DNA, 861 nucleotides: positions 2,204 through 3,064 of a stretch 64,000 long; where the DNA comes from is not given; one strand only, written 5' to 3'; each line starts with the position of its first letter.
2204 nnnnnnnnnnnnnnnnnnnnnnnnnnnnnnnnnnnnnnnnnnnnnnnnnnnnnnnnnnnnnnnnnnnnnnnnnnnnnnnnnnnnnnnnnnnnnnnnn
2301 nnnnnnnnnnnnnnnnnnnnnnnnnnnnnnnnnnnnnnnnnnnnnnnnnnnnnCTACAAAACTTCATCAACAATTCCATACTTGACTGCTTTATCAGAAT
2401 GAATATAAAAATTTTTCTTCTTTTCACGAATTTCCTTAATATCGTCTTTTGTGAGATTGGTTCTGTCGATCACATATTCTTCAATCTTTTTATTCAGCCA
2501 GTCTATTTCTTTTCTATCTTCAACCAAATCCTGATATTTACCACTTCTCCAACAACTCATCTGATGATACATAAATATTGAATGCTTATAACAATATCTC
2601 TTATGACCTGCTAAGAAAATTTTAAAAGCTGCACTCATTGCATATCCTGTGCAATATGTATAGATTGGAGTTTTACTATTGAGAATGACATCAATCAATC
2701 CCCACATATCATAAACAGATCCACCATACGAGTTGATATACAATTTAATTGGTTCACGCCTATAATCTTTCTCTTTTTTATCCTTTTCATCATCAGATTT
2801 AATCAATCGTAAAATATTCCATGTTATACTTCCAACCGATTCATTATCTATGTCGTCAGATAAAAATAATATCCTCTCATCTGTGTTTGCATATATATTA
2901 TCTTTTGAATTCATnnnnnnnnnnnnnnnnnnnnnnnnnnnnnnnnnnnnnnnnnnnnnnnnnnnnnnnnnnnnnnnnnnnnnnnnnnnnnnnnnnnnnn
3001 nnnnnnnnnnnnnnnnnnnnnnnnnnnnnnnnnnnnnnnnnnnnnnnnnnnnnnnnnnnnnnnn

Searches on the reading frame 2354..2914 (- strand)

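Call 72: search_protein_families(library=pfam, proteins=[window:2354-2914:-], max_evalue=0.001)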
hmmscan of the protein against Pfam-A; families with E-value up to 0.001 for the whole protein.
window:2354-2914:- (186 aa): 1 family
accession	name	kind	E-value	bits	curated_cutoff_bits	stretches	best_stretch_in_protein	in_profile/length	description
PF00574.28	CLP_protease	-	2.9e-29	102.7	20.2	1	7-186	9-179/182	Clp protease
